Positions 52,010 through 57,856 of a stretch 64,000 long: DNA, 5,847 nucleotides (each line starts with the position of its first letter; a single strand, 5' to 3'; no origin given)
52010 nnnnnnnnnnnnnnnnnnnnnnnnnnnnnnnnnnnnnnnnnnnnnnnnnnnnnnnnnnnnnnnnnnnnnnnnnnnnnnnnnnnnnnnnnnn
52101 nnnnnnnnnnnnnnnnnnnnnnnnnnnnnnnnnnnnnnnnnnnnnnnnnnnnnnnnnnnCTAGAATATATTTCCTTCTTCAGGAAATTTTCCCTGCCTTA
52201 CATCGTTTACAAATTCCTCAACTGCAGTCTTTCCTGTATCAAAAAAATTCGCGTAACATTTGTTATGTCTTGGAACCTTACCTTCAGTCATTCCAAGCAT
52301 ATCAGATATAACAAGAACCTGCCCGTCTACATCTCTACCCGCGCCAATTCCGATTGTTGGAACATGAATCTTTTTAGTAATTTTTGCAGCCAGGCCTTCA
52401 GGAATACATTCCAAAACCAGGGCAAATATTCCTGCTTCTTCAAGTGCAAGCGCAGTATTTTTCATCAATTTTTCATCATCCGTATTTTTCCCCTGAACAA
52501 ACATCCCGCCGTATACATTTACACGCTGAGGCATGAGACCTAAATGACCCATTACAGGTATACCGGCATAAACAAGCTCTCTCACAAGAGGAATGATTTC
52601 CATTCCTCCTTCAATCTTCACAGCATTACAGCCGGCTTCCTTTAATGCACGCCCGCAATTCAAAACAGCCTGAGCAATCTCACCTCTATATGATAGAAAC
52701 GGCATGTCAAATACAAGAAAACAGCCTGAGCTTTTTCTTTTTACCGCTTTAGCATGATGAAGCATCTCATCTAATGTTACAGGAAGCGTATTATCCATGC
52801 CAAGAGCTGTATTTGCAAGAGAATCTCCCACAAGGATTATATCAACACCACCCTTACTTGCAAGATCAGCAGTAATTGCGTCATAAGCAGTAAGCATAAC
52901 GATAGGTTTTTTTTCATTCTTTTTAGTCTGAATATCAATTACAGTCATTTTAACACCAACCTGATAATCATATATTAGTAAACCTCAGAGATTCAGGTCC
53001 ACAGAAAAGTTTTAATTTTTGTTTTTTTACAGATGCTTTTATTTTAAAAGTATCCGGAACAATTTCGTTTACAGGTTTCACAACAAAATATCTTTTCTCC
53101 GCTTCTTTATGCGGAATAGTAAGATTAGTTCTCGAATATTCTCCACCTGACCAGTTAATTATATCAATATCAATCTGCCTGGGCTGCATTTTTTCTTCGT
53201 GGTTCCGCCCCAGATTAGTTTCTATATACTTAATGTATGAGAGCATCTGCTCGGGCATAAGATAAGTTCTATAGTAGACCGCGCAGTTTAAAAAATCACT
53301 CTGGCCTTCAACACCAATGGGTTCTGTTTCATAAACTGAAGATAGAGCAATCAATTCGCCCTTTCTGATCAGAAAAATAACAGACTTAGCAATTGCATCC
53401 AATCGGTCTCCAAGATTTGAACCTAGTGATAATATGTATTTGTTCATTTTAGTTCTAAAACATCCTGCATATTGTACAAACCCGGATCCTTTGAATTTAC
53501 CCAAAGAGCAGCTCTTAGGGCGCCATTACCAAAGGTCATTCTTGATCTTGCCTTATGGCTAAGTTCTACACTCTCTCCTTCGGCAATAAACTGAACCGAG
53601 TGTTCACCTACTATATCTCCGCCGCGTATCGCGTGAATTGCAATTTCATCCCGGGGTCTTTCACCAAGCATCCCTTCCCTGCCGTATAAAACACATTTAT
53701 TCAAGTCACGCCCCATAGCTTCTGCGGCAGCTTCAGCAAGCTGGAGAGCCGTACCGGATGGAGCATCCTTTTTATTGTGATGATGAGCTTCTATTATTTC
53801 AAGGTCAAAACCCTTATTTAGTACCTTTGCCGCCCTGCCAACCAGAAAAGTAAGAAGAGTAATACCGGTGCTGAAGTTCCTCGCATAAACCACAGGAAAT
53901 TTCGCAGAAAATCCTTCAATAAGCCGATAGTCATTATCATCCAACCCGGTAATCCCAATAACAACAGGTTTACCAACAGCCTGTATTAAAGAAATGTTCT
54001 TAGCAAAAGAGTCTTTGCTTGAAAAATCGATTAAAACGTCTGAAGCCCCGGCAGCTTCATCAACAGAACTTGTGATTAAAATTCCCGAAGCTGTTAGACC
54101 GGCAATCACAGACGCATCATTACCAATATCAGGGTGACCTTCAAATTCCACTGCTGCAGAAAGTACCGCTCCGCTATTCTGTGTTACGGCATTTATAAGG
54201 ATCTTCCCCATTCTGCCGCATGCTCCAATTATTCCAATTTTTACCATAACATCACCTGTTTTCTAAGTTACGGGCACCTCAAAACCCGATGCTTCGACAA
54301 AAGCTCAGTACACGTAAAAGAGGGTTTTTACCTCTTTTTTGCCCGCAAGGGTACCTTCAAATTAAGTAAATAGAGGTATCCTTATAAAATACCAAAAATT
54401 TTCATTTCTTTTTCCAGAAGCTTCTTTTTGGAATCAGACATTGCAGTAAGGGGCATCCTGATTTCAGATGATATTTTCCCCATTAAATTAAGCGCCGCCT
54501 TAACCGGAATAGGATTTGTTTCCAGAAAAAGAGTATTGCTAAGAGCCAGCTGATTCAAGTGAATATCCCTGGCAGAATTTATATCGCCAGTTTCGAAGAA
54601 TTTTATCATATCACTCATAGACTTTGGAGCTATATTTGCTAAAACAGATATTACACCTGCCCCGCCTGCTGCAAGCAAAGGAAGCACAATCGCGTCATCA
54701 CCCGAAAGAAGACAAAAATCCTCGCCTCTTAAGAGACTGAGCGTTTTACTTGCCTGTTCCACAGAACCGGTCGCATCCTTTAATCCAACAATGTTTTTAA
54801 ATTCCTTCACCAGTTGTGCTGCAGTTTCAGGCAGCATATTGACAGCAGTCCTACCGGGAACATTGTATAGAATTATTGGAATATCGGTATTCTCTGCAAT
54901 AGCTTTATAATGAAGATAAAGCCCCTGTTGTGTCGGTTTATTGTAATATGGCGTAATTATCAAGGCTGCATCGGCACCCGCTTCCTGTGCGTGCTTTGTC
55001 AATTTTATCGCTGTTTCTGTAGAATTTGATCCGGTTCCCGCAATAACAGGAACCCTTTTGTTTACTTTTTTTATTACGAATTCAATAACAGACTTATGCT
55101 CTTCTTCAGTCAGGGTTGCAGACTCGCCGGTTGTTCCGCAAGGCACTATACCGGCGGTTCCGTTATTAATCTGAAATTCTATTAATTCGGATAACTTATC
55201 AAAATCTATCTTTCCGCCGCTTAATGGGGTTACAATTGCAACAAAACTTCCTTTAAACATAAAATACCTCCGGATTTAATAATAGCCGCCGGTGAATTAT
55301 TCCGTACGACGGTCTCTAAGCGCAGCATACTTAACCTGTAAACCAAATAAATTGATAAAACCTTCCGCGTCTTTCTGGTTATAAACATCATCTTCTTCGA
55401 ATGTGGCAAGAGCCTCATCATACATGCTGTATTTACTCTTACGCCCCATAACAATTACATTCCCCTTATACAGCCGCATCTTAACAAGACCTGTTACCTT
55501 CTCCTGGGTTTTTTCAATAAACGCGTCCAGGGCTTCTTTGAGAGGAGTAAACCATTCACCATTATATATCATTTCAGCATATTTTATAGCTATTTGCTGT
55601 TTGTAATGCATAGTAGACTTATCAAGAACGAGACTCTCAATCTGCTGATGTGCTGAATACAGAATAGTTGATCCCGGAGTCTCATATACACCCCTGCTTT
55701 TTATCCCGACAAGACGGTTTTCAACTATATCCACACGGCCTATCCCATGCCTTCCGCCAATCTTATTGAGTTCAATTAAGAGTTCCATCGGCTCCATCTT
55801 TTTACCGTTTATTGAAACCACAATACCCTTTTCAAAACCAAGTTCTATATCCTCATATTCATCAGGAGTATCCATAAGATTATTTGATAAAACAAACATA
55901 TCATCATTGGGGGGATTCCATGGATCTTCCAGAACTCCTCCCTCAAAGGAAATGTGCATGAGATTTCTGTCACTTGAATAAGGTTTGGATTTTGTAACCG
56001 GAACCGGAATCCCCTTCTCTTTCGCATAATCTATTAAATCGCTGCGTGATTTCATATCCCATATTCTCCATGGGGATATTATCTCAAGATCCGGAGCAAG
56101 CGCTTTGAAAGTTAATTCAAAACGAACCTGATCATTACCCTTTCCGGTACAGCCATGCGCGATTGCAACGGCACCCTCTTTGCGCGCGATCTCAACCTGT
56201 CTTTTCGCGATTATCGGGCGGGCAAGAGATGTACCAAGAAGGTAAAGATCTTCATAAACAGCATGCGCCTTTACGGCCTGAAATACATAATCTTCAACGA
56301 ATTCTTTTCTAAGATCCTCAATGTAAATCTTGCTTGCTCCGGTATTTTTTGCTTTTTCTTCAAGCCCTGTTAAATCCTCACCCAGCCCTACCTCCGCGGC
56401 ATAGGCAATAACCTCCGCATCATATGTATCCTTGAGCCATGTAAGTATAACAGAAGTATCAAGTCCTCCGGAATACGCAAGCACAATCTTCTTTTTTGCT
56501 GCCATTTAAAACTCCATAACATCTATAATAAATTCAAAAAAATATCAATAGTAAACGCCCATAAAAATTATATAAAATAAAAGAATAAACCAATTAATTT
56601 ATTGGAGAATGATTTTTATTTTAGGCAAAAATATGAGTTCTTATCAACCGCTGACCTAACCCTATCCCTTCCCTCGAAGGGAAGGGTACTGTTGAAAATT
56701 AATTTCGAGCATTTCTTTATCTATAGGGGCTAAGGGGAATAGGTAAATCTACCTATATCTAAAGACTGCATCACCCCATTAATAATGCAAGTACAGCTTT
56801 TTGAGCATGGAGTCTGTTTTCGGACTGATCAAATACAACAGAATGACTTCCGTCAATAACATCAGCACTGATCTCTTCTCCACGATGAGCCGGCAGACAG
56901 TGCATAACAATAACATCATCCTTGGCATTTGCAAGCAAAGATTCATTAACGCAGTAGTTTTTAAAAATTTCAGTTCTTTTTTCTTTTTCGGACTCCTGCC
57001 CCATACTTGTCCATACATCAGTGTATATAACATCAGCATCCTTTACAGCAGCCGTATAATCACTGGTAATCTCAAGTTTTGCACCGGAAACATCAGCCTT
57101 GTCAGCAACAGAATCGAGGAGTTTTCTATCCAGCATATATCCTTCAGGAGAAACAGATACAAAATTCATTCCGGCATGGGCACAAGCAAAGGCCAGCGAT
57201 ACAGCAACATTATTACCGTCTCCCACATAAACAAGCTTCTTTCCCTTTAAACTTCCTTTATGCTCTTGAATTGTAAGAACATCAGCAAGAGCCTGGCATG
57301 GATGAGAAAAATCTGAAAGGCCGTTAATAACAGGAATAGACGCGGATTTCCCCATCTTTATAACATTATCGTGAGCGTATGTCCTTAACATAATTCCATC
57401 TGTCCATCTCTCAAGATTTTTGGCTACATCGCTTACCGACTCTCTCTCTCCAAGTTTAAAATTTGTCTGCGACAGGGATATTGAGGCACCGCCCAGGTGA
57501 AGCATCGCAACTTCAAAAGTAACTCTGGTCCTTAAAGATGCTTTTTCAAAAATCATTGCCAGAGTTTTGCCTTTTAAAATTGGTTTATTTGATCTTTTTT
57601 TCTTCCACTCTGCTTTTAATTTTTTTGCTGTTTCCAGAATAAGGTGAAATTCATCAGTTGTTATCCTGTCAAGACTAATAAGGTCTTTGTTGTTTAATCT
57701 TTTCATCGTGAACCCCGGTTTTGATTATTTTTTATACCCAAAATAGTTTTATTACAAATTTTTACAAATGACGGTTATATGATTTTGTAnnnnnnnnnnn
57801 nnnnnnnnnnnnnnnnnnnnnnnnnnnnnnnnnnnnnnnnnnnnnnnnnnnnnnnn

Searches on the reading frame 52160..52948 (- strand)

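Call 67: search_protein_families(library=pfam, proteins=[window:52160-52948:-], max_evalue=0.00001)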
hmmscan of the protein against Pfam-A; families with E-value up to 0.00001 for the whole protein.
window:52160-52948:- (262 aa): 2 families
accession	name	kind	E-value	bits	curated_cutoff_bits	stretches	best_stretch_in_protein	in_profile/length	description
PF02548.21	Pantoate_transf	-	4.6e-104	347.9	28.7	1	2-258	3-259/259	Ketopantoate hydroxymethyltransferase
PF13714.12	PEP_mutase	-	2.7e-06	27.6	31.5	1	12-115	7-107/240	Phosphoenolpyruvate phosphomutase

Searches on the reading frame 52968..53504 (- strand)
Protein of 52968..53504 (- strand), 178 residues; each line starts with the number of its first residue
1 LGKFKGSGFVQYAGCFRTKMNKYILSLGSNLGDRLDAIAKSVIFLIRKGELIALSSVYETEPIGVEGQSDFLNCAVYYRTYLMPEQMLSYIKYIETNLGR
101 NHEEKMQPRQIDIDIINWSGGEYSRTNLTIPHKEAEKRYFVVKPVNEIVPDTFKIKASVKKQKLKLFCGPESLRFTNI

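Call 67: search_protein_families(library=pfam, proteins=[window:52968-53504:-], max_evalue=0.00001)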
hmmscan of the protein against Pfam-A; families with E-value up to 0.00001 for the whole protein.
window:52968-53504:- (178 aa): 1 family
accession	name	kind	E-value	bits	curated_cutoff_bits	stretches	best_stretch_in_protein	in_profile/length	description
PF01288.25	HPPK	-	2.9e-32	111.9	25.7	1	24-150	1-116/116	7,8-dihydro-6-hydroxymethylpterin-pyrophosphokinase (HPPK)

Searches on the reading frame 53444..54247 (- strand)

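Call 68: search_protein_families(library=pfam, proteins=[window:53444-54247:-], max_evalue=0.00001)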
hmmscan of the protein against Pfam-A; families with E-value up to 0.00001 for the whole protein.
window:53444-54247:- (267 aa): 2 families
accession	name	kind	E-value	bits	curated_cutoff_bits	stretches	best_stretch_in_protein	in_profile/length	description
PF05173.19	DapB_C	-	2.8e-43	147.3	27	1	128-264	1-121/121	Dihydrodipicolinate reductase, C-terminus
PF01113.26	DapB_N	-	2.3e-30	105.7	25.6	1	2-125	1-124/124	Dihydrodipicolinate reductase, N-terminus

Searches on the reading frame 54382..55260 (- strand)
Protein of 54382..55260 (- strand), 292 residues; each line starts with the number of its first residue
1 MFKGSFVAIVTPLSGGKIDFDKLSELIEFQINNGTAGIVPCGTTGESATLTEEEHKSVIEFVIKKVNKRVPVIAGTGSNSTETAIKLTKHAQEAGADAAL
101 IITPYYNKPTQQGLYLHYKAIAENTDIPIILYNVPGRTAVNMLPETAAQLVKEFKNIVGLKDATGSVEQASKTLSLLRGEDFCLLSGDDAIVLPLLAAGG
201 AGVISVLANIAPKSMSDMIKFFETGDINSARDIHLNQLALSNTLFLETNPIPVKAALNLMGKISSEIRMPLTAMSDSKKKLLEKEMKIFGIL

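Call 68: search_protein_families(library=pfam, proteins=[window:54382-55260:-], max_evalue=0.00001)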
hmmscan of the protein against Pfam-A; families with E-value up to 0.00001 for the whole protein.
window:54382-55260:- (292 aa): 1 family
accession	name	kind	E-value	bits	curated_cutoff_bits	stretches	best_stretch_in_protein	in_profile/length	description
PF00701.28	DHDPS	-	3.6e-96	321.8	22.1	1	2-287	2-287/289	Dihydrodipicolinate synthetase family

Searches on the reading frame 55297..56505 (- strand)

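Call 68: search_protein_families(library=pfam, proteins=[window:55297-56505:-], max_evalue=0.00001)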
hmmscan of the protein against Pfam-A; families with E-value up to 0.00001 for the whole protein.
window:55297-56505:- (402 aa): 2 families
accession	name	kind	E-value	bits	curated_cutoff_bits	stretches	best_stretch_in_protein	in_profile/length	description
PF20979.2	Arginosuc_syn_C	-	6.4e-90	301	27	1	176-393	1-218/219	Arginosuccinate synthase C-terminal domain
PF00764.25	Arginosuc_synth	-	7.4e-69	231.4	27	1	6-167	1-162/162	Arginosuccinate synthase N-terminal HUP domain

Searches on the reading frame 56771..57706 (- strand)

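Call 68: search_protein_families(library=pfam, proteins=[window:56771-57706:-], max_evalue=0.00001)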
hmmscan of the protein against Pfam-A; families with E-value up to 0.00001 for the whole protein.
window:56771-57706:- (311 aa): 2 families
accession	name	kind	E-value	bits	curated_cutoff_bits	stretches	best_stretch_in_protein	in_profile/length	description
PF00185.30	OTCace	-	3.9e-61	206.1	29.4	1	154-309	1-157/157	Aspartate/ornithine carbamoyltransferase, Asp/Orn binding domain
PF02729.26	OTCace_N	-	6e-46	156.6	29.9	1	7-148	1-148/148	Aspartate/ornithine carbamoyltransferase, carbamoyl-P binding domain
